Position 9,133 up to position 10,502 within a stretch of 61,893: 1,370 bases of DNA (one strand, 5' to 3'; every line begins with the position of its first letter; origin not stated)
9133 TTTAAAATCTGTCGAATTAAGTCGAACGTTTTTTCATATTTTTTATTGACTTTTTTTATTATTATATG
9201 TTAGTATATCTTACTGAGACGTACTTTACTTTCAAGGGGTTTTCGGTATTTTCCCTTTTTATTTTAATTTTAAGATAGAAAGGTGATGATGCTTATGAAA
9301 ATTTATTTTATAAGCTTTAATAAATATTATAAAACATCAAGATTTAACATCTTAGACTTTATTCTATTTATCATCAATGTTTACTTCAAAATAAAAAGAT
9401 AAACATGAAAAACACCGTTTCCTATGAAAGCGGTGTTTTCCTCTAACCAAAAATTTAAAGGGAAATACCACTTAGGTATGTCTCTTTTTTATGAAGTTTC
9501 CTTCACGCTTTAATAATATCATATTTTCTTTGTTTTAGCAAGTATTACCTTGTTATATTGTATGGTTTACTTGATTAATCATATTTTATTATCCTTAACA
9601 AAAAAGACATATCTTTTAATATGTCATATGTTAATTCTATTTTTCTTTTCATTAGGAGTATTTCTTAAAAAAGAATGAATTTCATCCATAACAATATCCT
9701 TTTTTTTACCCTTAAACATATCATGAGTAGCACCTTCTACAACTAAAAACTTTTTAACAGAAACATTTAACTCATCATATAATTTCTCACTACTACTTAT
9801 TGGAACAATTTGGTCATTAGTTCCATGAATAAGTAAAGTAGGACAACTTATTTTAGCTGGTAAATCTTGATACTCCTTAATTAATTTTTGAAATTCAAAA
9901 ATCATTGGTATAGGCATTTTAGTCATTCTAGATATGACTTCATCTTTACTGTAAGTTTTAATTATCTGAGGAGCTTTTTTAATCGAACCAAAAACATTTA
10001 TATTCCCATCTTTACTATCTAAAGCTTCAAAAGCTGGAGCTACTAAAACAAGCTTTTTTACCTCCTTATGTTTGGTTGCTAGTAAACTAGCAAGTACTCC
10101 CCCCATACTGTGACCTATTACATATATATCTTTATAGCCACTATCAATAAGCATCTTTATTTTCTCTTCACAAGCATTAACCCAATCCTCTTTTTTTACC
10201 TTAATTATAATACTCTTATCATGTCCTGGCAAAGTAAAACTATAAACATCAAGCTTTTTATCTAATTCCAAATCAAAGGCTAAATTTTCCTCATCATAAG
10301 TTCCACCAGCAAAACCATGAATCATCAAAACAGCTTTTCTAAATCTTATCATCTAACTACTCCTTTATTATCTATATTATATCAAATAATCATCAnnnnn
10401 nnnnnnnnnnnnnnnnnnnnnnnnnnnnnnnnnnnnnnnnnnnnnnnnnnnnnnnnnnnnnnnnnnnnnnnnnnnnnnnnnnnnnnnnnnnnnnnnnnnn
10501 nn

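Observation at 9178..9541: Convergent small-ORF mRNA and sRNA sharing a bidirectional hairpin: candidate 3'-overlapping type I toxin-antitoxin locus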

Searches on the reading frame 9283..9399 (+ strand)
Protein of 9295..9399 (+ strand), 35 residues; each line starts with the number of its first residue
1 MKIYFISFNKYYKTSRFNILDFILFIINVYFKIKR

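Call 39: search_protein_representatives(protein=window:9295-9399:+)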
Query: 35 residues. Proteins with E-value up to 0.001 (for the whole library): 0; up to 1e-10: 0; up to 1e-30: 0. The best 0 are listed.

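Call 45: search_protein_families(library=pfam, proteins=[window:9295-9399:+, window:9283-9399:+], max_evalue=10)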
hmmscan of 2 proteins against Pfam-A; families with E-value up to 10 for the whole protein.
seq(35 aa): 0 families

seq(39 aa): 1 family
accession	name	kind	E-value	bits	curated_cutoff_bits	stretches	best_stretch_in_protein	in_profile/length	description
PF00520.37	Ion_trans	-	0.15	11.7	25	1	3-33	50-80/241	Ion transport protein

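Call 46: search_protein_families(library=ncbifam, proteins=[window:9295-9399:+, window:9283-9399:+], max_evalue=10)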
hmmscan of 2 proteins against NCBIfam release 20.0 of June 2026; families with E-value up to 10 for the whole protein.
seq(35 aa): 0 families

seq(39 aa): 0 families

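Call 47: search_protein_families(library=padloc, proteins=[window:9295-9399:+], max_evalue=10)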
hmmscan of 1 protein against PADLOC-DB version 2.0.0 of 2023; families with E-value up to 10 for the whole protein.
seq(35 aa): 0 families

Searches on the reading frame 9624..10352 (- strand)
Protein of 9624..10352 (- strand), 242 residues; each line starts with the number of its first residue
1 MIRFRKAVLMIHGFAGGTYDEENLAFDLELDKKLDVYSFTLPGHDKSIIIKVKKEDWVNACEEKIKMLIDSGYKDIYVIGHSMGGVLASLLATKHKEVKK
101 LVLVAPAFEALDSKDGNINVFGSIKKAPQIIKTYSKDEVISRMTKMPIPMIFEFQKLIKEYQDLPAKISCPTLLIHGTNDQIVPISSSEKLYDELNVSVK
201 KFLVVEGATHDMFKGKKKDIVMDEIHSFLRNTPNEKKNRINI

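Call 14: search_protein_families(library=pfam, proteins=[window:9624-10352:-])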
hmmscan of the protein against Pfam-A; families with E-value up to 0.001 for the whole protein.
window:9624-10352:- (242 aa): 20 families
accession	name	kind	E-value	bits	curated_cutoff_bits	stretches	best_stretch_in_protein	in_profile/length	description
PF12146.15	Hydrolase_4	-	2.2e-26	93.1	27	1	5-214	4-236/239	Serine aminopeptidase, S33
PF00561.26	Abhydrolase_1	-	4.1e-20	72.9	25.8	1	7-111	2-109/245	alpha/beta hydrolase fold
PF12697.13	Abhydrolase_6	-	5.5e-12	47.2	26.3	1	8-213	1-207/217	Alpha/beta hydrolase family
PF00326.27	Peptidase_S9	-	7.3e-11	42.4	22.6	1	55-232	46-209/213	Prolyl oligopeptidase family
PF12695.13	Abhydrolase_5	-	1.6e-09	38.2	27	1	68-121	49-104/164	Alpha/beta hydrolase family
PF03959.19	FSH1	-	5.2e-09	36.5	21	1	78-206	105-196/211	Serine hydrolase (FSH1)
PF06821.19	Ser_hydrolase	-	8.3e-09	36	22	1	51-143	36-95/172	Serine hydrolase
PF20434.5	BD-FAE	-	3.5e-08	33.7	26.8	1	74-195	89-215/215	BD-FAE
PF05728.18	UPF0227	-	3.3e-07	30.8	21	1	47-200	32-165/187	Uncharacterised protein family (UPF0227)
PF12740.14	PETase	-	4.1e-07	30.1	28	0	167-223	166-224/263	PET hydrolase-like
PF07819.20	PGAP1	-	1.9e-06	28.3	24.3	1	54-107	68-129/233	PGAP1-like alpha/beta domain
PF20408.4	Abhydrolase_11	-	5e-06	26.8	27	0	54-104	57-105/193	Alpha/beta hydrolase domain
PF06028.17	DUF915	-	6.2e-06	26.2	22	0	73-229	102-252/255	Alpha/beta hydrolase of unknown function (DUF915)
PF01738.24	DLH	-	7.9e-06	26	21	0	59-215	79-191/217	Dienelactone hydrolase family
PF08386.16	Abhydrolase_4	-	9.5e-06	26.1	21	1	164-233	29-95/103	TAP-like protein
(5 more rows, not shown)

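Call 16: find_encoding_contigs(protein=window:9624-10352:-, flank=3000, max_places=10)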
Protein window:9624-10352:- (242 aa): 3 contigs read that carry it; 2 places shown.
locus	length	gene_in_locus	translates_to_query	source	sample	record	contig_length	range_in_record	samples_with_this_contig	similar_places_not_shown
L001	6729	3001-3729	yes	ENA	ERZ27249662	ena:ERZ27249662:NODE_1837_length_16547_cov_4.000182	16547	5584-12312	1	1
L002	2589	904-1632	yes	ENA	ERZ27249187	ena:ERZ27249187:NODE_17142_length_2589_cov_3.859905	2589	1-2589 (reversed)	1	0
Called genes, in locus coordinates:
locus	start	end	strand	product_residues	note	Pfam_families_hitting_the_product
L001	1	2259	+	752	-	PF00122:E1-E2_ATPase, PF00702:Hydrolase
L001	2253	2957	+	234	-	PF02146:SIR2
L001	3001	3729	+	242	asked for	PF00561:Abhydrolase_1, PF05728:UPF0227 (weak), PF07819:PGAP1 (weak), PF12146:Hydrolase_4, PF12697:Abhydrolase_6, PF06821:Ser_hydrolase (weak), PF00326:Peptidase_S9, PF03959:FSH1, +7 more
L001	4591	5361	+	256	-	PF07454:SpoIIP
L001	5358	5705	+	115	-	-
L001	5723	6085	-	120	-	PF14181:YqfQ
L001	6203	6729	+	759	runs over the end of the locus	PF00482:T2SSF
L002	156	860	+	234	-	PF02146:SIR2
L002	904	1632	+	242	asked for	PF00561:Abhydrolase_1, PF05728:UPF0227 (weak), PF07819:PGAP1 (weak), PF12146:Hydrolase_4, PF12697:Abhydrolase_6, PF06821:Ser_hydrolase (weak), PF00326:Peptidase_S9, PF03959:FSH1, +7 more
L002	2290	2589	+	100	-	?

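Call 60: find_homologous_proteins(query=window:9624-10352:-, max_evalue=1e-30)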
Query window:9624-10352:- (242 aa): 1463 proteins with E <= 1e-30 among 2630 candidates; the best 120 are listed.
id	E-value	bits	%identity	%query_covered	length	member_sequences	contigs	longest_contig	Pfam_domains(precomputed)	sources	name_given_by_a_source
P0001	2.1e-154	530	100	100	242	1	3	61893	PF12740.15,PF03959.20,PF05728.19,PF06028.18,PF01738.25,PF00561.27,PF06821.20,PF12146.16,PF00326.28,PF20408.5,PF12697.14,PF12695.14,PF07819.20,PF08386.17,PF20434.6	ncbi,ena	-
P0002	3.9e-138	477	88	100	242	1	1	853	PF12740.15,PF03959.20,PF05728.19,PF06028.18,PF01738.25,PF00561.27,PF06821.20,PF12146.16,PF00326.28,PF20408.5,PF12697.14,PF12695.14,PF07819.20,PF20434.6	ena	-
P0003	1.8e-137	474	88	100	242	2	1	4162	PF12740.15,PF03959.20,PF05728.19,PF06028.18,PF00561.27,PF06821.20,PF12146.16,PF00326.28,PF20408.5,PF12697.14,PF12695.14,PF07819.20,PF20434.6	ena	-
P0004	2.6e-125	435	80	100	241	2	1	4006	PF12740.15,PF03959.20,PF05728.19,PF06028.18,PF01738.25,PF10230.16,PF00561.27,PF06821.20,PF12146.16,PF02129.25,PF00326.28,PF20408.5,PF12697.14,PF12695.14,PF07819.20,PF08386.17,PF20434.6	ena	-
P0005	1.5e-106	373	71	95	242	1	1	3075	PF12740.15,PF03959.20,PF05728.19,PF06028.18,PF01738.25,PF10230.16,PF00561.27,PF06821.20,PF12146.16,PF00326.28,PF20408.5,PF12697.14,PF12695.14,PF07819.20,PF02230.23,PF20434.6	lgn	-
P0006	1.9e-95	337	62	100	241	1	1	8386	PF12740.15,PF03959.20,PF05728.19,PF06028.18,PF10230.16,PF00561.27,PF06821.20,PF12146.16,PF00326.28,PF12697.14,PF12695.14,PF02230.23,PF20434.6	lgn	-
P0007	8.1e-81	289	57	97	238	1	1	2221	PF00326.28,PF20408.5,PF05728.19,PF06028.18,PF12697.14,PF01738.25,PF12695.14,PF08840.18,PF00561.27,PF07819.20,PF12146.16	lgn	-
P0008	2.1e-80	288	58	95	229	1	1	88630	PF12740.15,PF03959.20,PF05728.19,PF06028.18,PF01738.25,PF10230.16,PF00561.27,PF06821.20,PF12146.16,PF00326.28,PF20408.5,PF05057.21,PF12697.14,PF12695.14,PF07819.20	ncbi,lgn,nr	ncbi:MAG: alpha/beta fold hydrolase [Bacilli bacterium]|nr:alpha/beta fold hydrolase [Bacilli bacter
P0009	1.1e-76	275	54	94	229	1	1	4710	PF03959.20,PF06028.18,PF01738.25,PF10230.16,PF00561.27,PF10142.16,PF12146.16,PF00326.28,PF20408.5,PF05057.21,PF12697.14,PF08840.18,PF07819.20,PF20434.6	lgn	-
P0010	3.3e-75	271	51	97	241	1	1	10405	PF12740.15,PF03959.20,PF05728.19,PF06028.18,PF01738.25,PF00561.27,PF06821.20,PF12146.16,PF00326.28,PF20408.5,PF05057.21,PF12697.14,PF12695.14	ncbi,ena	-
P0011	1.9e-74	268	55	93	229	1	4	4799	PF03959.20,PF05728.19,PF06028.18,PF01738.25,PF10230.16,PF05990.19,PF00561.27,PF06821.20,PF12146.16,PF00326.28,PF20408.5,PF05057.21,PF12697.14,PF12695.14,PF07819.20,PF02230.23,PF20434.6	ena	-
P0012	2.3e-74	268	53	99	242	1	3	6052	PF00326.28,PF12697.14,PF10230.16,PF12695.14,PF00561.27,PF06821.20,PF12146.16,PF02230.23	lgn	-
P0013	3.2e-74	267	54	95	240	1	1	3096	PF00326.28,PF20408.5,PF03959.20,PF05728.19,PF06028.18,PF12697.14,PF01738.25,PF12695.14,PF00561.27,PF12146.16,PF20434.6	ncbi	-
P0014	4.3e-74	267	51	95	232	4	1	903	PF12740.15,PF03959.20,PF05728.19,PF06028.18,PF01738.25,PF10230.16,PF05990.19,PF00561.27,PF06821.20,PF12146.16,PF00326.28,PF20408.5,PF12697.14,PF12695.14,PF07819.20,PF02230.23,PF20434.6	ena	-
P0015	5.2e-74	267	54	94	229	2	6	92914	PF12740.15,PF03959.20,PF01738.25,PF10230.16,PF00561.27,PF12146.16,PF20408.5,PF05057.21,PF12697.14,PF08840.18,PF07819.20,PF20434.6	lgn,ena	-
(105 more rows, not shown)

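Call 61: find_encoding_contigs(protein=P0003, flank=5000)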
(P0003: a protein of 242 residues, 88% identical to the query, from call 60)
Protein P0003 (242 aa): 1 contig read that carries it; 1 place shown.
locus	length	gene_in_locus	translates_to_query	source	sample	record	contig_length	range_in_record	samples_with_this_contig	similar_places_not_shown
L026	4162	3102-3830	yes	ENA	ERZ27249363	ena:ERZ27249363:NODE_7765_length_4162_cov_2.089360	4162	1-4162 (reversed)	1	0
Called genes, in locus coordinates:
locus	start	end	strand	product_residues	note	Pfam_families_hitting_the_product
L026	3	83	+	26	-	?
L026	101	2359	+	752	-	PF00122:E1-E2_ATPase, PF00702:Hydrolase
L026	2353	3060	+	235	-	PF02146:SIR2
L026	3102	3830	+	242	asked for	PF00561:Abhydrolase_1, PF05728:UPF0227 (weak), PF12146:Hydrolase_4, PF12697:Abhydrolase_6, PF06821:Ser_hydrolase (weak), PF07819:PGAP1 (weak), PF00326:Peptidase_S9, PF03959:FSH1 (weak), +5 more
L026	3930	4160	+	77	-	?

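Call 62: find_encoding_contigs(protein=P0004, flank=5000)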
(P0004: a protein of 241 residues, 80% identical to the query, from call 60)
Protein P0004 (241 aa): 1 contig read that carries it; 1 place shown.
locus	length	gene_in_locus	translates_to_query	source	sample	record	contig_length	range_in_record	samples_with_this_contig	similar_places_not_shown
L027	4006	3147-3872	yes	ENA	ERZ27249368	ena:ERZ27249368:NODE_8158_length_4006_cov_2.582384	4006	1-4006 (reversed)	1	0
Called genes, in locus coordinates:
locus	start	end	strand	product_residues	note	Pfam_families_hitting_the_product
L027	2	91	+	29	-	?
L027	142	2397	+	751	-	PF00122:E1-E2_ATPase, PF00702:Hydrolase, PF08282:Hydrolase_3 (weak)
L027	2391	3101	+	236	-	PF02146:SIR2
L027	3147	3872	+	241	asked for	PF00561:Abhydrolase_1, PF05728:UPF0227, PF12146:Hydrolase_4, PF12697:Abhydrolase_6, PF06821:Ser_hydrolase, PF00326:Peptidase_S9, PF03959:FSH1 (weak), PF12695:Abhydrolase_5 (weak), +9 more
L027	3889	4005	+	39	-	?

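Call 63: find_encoding_contigs(protein=P0005, flank=5000)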
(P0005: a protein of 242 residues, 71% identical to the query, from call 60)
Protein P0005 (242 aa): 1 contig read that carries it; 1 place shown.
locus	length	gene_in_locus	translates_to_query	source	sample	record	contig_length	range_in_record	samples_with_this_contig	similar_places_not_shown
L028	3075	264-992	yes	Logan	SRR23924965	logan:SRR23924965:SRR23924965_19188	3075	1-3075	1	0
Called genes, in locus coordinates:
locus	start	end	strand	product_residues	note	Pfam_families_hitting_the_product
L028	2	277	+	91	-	?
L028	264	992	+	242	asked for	PF00561:Abhydrolase_1, PF05728:UPF0227, PF07819:PGAP1 (weak), PF12146:Hydrolase_4, PF12697:Abhydrolase_6, PF00326:Peptidase_S9 (weak), PF03959:FSH1, PF20434:BD-FAE (weak), +8 more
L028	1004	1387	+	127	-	PF01523:PmbA_TldD_1st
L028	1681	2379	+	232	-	PF19289:PmbA_TldD_3rd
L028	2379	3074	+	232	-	?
